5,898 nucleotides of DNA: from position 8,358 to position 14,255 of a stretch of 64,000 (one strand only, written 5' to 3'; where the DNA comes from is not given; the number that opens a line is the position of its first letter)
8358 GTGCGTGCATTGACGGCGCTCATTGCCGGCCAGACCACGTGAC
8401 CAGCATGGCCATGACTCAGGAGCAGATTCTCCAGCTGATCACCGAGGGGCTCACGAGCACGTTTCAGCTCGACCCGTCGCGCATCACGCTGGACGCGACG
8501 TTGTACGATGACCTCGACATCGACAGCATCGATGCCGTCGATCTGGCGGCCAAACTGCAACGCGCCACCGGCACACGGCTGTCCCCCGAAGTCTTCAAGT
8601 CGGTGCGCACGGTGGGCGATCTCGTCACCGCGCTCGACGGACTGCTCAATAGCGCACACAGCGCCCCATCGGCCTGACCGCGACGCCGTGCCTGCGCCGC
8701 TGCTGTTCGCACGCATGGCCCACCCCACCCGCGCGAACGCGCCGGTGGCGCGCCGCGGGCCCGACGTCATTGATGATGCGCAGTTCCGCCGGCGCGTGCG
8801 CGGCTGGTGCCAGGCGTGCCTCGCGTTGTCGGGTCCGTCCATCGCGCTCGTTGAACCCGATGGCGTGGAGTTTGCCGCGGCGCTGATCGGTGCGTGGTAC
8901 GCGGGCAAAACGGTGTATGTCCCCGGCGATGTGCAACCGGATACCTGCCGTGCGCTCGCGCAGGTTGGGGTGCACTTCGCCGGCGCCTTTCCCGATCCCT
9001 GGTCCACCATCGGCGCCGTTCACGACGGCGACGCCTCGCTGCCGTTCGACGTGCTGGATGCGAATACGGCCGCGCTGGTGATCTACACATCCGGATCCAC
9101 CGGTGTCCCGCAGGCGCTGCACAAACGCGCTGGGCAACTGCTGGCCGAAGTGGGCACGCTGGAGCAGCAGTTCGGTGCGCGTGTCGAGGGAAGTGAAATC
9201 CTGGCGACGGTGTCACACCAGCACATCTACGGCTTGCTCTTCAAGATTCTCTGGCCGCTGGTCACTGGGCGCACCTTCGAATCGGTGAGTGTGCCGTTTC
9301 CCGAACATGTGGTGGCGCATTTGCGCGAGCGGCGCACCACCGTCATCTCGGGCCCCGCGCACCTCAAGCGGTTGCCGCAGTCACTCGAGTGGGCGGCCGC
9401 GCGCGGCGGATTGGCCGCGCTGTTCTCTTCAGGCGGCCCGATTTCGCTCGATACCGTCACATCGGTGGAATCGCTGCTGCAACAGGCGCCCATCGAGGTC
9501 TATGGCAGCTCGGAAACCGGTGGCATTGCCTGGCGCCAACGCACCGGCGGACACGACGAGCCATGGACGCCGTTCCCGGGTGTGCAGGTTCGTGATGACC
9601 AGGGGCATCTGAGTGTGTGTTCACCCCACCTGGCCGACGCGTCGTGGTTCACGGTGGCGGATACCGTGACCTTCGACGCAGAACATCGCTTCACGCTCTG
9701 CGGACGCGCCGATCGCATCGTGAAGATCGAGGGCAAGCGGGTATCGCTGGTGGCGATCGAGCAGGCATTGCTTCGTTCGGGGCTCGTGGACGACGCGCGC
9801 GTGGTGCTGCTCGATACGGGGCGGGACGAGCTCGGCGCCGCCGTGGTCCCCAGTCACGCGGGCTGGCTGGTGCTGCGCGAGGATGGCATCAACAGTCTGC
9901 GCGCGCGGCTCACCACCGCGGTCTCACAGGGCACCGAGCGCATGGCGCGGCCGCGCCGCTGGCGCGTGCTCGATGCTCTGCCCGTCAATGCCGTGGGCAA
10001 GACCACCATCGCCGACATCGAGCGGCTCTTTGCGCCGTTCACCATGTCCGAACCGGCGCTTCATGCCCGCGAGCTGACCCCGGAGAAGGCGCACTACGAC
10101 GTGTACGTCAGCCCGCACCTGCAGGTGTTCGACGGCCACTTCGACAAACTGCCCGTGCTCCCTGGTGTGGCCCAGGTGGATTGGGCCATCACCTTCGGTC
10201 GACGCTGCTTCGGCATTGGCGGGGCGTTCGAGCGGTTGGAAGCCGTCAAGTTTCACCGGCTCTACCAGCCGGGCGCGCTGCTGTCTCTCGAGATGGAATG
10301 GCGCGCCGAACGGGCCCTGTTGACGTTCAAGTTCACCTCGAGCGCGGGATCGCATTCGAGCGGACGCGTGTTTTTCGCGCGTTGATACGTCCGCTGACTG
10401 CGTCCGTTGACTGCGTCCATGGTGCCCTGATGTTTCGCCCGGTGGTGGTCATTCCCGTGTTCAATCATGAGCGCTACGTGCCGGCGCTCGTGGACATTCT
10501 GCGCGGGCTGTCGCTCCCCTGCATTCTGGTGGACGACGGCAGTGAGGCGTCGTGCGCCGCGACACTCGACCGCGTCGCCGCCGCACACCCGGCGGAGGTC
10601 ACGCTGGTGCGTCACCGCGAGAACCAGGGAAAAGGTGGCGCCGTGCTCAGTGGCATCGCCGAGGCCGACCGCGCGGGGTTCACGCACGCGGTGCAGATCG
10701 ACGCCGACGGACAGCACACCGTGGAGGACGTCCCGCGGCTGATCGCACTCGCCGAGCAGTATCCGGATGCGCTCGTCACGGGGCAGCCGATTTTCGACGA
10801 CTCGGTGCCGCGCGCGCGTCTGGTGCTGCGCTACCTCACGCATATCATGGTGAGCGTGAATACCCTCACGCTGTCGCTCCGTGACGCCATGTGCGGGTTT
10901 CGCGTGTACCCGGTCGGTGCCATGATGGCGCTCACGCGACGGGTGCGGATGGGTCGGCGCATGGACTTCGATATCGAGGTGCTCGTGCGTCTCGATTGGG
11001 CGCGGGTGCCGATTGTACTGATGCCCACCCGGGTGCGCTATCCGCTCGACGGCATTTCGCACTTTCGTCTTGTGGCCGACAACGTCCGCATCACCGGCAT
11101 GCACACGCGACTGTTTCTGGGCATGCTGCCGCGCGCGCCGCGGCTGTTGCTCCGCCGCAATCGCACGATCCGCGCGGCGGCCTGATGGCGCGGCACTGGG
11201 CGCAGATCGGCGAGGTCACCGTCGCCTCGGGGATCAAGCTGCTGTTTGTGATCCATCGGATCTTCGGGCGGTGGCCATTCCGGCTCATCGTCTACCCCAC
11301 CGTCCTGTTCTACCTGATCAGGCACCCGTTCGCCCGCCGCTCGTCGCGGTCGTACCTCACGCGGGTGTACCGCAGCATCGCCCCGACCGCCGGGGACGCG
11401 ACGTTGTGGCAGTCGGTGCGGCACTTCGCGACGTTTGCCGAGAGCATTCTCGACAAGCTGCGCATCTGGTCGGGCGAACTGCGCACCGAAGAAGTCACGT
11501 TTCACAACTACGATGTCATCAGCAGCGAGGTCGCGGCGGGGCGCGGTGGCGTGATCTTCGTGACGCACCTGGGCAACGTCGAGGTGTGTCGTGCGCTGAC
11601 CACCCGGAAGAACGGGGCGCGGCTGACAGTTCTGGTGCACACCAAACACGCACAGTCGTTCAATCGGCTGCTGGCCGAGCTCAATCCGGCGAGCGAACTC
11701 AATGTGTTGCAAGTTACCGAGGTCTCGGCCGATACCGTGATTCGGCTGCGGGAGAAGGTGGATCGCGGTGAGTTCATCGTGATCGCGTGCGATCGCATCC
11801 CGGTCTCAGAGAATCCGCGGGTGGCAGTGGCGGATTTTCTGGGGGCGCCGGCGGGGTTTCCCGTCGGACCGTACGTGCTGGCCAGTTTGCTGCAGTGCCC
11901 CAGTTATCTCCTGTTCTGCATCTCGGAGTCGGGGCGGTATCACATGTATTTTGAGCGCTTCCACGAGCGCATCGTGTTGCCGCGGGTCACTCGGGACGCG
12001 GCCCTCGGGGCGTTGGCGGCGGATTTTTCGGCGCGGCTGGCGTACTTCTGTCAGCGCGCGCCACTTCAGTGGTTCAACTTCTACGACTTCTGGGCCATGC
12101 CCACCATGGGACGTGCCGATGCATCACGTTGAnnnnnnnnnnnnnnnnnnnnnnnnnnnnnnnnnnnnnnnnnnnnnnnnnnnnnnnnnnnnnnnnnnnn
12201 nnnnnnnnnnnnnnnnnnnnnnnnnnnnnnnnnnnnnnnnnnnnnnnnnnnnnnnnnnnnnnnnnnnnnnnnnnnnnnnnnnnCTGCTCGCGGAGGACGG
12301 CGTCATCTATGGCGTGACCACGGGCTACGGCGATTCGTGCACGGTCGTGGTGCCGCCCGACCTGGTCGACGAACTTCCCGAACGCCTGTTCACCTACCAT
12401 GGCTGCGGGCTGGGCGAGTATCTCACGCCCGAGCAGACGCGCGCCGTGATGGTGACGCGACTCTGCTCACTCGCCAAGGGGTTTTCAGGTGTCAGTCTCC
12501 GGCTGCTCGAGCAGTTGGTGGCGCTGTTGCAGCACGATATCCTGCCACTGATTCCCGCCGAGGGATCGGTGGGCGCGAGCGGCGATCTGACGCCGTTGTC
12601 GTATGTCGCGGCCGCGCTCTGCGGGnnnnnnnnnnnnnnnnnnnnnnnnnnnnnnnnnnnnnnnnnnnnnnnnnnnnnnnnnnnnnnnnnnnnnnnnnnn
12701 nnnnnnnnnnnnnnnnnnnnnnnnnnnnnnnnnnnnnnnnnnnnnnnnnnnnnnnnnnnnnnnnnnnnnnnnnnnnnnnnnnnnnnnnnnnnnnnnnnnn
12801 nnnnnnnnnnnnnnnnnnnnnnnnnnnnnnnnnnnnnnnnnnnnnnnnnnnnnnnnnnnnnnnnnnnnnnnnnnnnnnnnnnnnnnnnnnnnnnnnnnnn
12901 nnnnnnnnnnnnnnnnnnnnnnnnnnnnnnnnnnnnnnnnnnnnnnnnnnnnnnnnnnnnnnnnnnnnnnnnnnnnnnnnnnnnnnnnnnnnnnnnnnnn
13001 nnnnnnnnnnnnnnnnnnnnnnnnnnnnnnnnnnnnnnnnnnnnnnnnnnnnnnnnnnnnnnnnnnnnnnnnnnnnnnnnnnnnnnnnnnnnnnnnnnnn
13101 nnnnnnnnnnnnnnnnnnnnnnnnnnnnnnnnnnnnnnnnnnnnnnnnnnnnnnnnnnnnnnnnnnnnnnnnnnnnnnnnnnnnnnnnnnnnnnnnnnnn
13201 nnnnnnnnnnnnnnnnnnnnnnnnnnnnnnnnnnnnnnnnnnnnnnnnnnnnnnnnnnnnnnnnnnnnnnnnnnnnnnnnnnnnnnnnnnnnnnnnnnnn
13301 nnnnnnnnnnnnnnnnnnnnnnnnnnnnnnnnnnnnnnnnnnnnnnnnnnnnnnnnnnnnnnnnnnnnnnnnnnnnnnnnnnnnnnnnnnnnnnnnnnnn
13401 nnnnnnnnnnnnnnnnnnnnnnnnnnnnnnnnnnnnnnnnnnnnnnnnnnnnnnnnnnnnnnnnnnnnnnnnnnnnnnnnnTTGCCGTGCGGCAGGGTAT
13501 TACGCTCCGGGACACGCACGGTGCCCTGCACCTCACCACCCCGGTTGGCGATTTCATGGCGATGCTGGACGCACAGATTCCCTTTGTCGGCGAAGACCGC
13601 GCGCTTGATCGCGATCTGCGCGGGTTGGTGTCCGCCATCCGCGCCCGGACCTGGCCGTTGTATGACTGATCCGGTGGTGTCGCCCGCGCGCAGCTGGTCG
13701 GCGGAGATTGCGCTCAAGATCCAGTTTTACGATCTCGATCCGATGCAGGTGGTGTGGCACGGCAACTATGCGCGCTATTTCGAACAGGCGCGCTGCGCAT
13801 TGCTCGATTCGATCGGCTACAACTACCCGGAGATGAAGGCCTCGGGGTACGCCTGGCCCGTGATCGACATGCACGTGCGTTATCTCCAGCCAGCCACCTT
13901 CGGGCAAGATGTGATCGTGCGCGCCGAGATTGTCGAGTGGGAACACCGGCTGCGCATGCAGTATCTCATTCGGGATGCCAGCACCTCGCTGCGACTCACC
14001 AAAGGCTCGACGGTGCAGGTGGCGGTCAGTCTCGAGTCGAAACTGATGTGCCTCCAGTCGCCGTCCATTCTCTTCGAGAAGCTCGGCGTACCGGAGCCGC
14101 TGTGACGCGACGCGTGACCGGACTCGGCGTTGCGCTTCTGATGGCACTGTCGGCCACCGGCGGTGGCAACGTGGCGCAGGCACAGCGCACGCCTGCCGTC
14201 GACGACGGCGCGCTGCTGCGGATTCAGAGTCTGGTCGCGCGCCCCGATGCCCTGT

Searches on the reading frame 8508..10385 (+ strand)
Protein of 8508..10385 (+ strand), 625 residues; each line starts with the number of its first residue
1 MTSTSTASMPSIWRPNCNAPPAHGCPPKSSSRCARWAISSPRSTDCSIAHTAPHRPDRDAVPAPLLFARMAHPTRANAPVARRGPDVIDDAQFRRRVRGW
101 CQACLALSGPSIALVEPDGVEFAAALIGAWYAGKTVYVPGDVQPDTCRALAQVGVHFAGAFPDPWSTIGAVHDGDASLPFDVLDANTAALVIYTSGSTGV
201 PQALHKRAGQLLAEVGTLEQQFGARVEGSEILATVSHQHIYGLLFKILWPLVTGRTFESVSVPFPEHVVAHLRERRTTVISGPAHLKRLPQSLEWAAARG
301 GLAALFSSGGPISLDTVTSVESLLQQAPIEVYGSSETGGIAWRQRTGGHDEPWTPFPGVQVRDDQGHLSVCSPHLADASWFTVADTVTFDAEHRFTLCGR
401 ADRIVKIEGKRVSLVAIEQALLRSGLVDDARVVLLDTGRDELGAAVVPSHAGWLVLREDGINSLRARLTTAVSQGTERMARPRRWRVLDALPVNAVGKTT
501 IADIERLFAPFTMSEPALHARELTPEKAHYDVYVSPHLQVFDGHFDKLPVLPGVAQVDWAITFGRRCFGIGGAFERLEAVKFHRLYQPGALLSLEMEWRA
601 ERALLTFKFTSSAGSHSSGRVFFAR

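Call 7: search_protein_families(library=pfam, proteins=[window:8508-10385:+], max_evalue=0.01)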
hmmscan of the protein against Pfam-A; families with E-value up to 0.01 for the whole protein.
window:8508-10385:+ (625 aa): 3 families
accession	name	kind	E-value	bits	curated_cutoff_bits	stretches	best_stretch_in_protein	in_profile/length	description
PF00501.34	AMP-binding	-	4.9e-19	68.8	29.9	1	180-350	156-337/384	AMP-binding enzyme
PF22818.2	ApeI-like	-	5.4e-14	52.9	28.5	1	529-610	17-98/119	ApeI dehydratase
PF13193.12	AMP-binding_C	-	0.00059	21.2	24.5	1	417-498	2-76/76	AMP-binding enzyme C-terminal domain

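Call 10: search_protein_families(library=ncbifam, proteins=[window:8508-10385:+], max_evalue=0.001)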
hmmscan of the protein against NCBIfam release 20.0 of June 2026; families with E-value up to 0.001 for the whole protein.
window:8508-10385:+ (625 aa): 61 families (the best 25 are shown)
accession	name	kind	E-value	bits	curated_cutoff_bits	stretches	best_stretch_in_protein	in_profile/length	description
TIGR02372.1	4_coum_CoA_lig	equivalog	1.1e-34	119.7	334.7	1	185-499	94-385/386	4-coumarate--CoA ligase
NF005858.0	PRK07787.1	subfamily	7.3e-22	77.4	575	2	183-362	126-306/471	acyl-CoA synthetase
TIGR01733.1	AA-adenyl-dom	subfamily_domain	1.2e-19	70.5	317.4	2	183-341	117-277/409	amino acid adenylation domain-containing protein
NF004837.0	PRK06187.1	subfamily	8.9e-19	67.1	476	2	177-346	161-332/531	long-chain-fatty-acid--CoA ligase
NF005877.1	PRK07824.1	equivalog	4.5e-17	62.2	345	1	187-508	43-362/362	o-succinylbenzoate--CoA ligase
TIGR03098.1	ligase_PEP_1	hypoth_equivalog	2e-14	53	592.35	2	384-499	401-509/517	acyl-CoA ligase (AMP-forming), exosortase A system-associated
TIGR02188.1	Ac_CoA_lig_AcsA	equivalog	3.6e-14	51.9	724.95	2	380-498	480-595/629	acetate--CoA ligase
NF004114.0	PRK05605.1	equivalog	5.2e-13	48.2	766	2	183-361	218-402/575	long-chain-fatty-acid--CoA ligase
NF006754.0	PRK09274.1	equivalog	1.6e-12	46.4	478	1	167-338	156-329/555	fatty acid CoA ligase family protein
NF005959.0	PRK08043.1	equivalog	8.9e-12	44.1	886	1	377-503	589-706/719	bifunctional acyl-ACP--phospholipid O-acyltransferase/long-chain-fatty-acid--ACP ligase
NF001208.0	PRK00174.1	subfamily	9.5e-12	44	657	1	380-498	496-610/649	acetate--CoA ligase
TIGR02262.1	benz_CoA_lig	subfamily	1.7e-11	43.6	375.25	1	379-499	384-500/508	benzoate-CoA ligase family protein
NF007815.0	PRK10524.1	equivalog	1.8e-11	43.3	955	2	364-499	459-594/629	propionate--CoA ligase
NF006167.0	PRK08308.1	equivalog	5.2e-11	42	513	1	184-432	99-344/414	acyl-CoA synthetase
NF053567.1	HBDA_AROS1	equivalog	1.3e-10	40.3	1000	1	379-499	394-510/523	3-hydroxybenzoate--CoA ligase HbdA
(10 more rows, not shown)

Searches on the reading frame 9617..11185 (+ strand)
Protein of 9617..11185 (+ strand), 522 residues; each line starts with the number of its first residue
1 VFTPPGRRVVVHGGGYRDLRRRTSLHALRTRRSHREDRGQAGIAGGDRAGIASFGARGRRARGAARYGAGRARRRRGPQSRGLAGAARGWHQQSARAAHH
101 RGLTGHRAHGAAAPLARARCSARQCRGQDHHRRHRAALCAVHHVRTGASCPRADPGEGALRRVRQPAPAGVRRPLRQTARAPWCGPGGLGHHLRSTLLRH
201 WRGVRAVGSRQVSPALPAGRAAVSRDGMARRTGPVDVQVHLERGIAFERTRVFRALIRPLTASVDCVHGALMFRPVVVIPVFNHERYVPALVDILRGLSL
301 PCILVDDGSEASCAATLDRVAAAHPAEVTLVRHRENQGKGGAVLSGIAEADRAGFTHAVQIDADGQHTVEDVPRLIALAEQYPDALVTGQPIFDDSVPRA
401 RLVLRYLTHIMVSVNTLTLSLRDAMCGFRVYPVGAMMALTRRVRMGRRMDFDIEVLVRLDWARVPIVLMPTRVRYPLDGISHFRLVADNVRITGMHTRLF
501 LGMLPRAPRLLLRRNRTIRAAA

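Call 7: search_protein_families(library=pfam, proteins=[window:9617-11185:+], max_evalue=0.01)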
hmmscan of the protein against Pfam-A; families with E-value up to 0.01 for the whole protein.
window:9617-11185:+ (522 aa): 1 family
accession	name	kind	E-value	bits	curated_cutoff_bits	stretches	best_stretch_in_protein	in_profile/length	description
PF00535.33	Glycos_transf_2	-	6.2e-17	62.5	23.3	1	277-398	2-122/168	Glycosyl transferase family 2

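Call 10: search_protein_families(library=ncbifam, proteins=[window:9617-11185:+], max_evalue=0.001)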
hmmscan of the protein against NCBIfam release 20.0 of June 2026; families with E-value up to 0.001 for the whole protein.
window:9617-11185:+ (522 aa): 4 families
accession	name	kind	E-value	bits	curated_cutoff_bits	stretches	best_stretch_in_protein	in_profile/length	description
NF058614.1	PPMAGASynPpgS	equivalog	4.1e-16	59.1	370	1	277-432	4-158/226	polyprenyl-phospho-N-acetylgalactosaminyl synthase PpgS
NF007986.1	PRK10714.1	equivalog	1.9e-10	40.3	529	1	276-432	9-165/316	undecaprenyl-phosphate 4-deoxy-4-formamido-L-arabinose transferase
TIGR03937.1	PgaC_IcaA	equivalog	1.7e-06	27.3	422.3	1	277-376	49-147/407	poly-beta-1,6-N-acetyl-D-glucosamine synthase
TIGR04182.1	glyco_TIGR04182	equivalog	1.5e-05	24.5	325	1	277-391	4-109/293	S-layer glycoprotein N-glycosyltransferase AglJ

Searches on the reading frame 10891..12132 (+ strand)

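Call 7: search_protein_families(library=pfam, proteins=[window:10891-12132:+], max_evalue=0.01)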
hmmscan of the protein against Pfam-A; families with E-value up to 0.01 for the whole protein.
window:10891-12132:+ (413 aa): 1 family
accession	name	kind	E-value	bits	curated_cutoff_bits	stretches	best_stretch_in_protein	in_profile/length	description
PF03279.18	Lip_A_acyltrans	-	9.1e-07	28.8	22.3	1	190-398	93-290/295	Bacterial lipid A biosynthesis acyltransferase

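Call 10: search_protein_families(library=ncbifam, proteins=[window:10891-12132:+], max_evalue=0.001)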
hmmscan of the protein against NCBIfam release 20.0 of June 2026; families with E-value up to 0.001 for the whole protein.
window:10891-12132:+ (413 aa): 3 families
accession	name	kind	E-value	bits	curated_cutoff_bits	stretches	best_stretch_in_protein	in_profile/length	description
NF005919.0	PRK07920.1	equivalog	1.6e-09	37.2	209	1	153-401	53-293/311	phosphatidylinositol mannoside acyltransferase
NF006487.0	PRK08905.1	equivalog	6.5e-07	28.7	281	1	152-405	33-277/290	lysophospholipid acyltransferase family protein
NF006438.0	PRK08734.1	equivalog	0.00075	18.6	363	1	113-305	5-195/305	lauroyl acyltransferase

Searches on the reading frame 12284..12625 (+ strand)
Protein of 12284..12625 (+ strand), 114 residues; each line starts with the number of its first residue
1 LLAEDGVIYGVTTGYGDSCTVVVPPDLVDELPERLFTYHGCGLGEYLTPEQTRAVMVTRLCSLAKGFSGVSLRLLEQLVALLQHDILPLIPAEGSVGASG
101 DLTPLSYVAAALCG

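Call 45: search_solved_structures(query=window:12284-12625:+, show_alignments=5, max_evalue=0.00001)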
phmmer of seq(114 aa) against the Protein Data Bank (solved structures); distinct sequences matched with E-value up to 0.00001: 39.
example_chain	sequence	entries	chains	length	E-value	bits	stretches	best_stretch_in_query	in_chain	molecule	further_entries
1gk2_A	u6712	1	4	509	9.7e-21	77.5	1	1-114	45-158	HISTIDINE AMMONIA-LYASE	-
1eb4_A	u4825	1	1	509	1e-20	77.5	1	1-114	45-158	HISTIDINE AMMONIA-LYASE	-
1gkm_B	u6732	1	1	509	1e-20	77.5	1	1-114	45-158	Histidine ammonia-lyase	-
1gkj_A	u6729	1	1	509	1e-20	77.5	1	1-114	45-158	HISTIDINE AMMONIA-LYASE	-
7tqr_A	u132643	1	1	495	1.5e-20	76.9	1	6-114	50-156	Probable histidine ammonia-lyase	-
1gk3_A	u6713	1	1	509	1.4e-19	73.8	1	1-114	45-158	HISTIDINE AMMONIA-LYASE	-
9eq5_A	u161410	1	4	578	1.9e-19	73.4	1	7-114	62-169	Histidine ammonia-lyase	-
6v6h_A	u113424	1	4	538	7.2e-17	65.1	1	7-114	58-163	Histidine ammonia-lyase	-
2qve_A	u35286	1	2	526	9.8e-17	64.6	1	7-114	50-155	Tyrosine Aminomutase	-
2rjr_A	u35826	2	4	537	1e-16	64.6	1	7-114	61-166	Tyrosine aminomutase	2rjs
2ohy_A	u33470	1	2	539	1e-16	64.6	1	7-114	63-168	Tyrosine aminomutase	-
1b8f_A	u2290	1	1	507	1.1e-16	64.5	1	1-114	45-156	Histidine ammonia-lyase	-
3kdz_A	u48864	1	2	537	3.6e-16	62.8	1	7-114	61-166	Histidine ammonia-lyase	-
3kdy_A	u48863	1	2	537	3.7e-16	62.8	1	7-114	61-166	Histidine ammonia-lyase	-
1y2m_A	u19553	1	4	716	1.5e-15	60.8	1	8-114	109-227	Phenylalanine ammonia-lyase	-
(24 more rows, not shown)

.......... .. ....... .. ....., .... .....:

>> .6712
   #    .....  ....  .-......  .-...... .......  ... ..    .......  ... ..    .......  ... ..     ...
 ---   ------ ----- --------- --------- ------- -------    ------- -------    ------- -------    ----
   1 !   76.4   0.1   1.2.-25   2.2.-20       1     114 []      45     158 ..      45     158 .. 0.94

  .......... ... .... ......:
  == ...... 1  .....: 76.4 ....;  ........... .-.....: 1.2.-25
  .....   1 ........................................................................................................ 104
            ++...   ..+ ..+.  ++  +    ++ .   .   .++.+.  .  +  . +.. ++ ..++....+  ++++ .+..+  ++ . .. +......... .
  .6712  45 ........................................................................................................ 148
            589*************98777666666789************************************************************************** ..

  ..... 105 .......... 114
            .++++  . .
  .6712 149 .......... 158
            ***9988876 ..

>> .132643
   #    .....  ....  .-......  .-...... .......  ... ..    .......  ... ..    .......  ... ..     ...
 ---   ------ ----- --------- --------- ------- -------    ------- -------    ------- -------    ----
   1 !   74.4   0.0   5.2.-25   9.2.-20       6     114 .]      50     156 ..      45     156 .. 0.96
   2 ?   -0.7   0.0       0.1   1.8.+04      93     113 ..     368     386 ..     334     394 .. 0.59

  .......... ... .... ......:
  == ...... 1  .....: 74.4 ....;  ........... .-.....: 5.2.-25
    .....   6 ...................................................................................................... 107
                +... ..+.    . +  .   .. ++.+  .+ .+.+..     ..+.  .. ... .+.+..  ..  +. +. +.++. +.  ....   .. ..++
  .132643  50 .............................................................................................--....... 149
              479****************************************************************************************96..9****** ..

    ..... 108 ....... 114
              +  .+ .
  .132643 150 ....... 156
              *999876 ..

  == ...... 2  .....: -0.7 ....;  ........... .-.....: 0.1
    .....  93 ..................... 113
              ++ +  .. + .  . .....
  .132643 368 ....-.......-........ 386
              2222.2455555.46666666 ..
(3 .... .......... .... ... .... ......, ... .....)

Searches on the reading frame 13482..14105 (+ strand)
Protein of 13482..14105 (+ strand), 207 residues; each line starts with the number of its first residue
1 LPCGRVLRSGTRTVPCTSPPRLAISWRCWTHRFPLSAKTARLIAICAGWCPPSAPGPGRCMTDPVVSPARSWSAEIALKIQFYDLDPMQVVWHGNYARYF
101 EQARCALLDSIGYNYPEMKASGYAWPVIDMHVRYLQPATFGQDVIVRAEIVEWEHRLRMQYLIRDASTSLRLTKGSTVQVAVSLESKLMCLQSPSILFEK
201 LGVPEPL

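Call 7: search_protein_families(library=pfam, proteins=[window:13482-14105:+], max_evalue=0.01)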
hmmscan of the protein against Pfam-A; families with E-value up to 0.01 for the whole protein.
window:13482-14105:+ (207 aa): 2 families
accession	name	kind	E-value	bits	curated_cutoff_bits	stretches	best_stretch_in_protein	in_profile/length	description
PF13279.12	4HBT_2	-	9.3e-12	45.9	25.5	1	81-190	2-103/122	Thioesterase-like superfamily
PF03061.28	4HBT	-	3.6e-10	40.5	20.6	1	89-152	2-58/79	Thioesterase superfamily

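Call 10: search_protein_families(library=ncbifam, proteins=[window:13482-14105:+], max_evalue=0.001)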
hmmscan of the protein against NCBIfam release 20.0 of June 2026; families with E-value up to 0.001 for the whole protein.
window:13482-14105:+ (207 aa): 4 families
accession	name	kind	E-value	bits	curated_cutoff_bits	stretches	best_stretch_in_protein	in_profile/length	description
NF047424.1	MenI_Staph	exception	1.4e-16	60.7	225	1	79-184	9-114/148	1,4-dihydroxy-2-naphthoyl-CoA hydrolase MenI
TIGR00051.1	TIGR00051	subfamily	4.7e-16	59.2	68.7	1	79-155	3-79/117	YbgC/FadM family acyl-CoA thioesterase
TIGR02799.1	thio_ybgC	equivalog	7e-12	45.7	141.35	1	76-184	3-110/126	tol-pal system-associated acyl-CoA thioesterase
NF008065.0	PRK10800.1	equivalog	4.2e-07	30.1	185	1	78-155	10-87/134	tol-pal system-associated acyl-CoA thioesterase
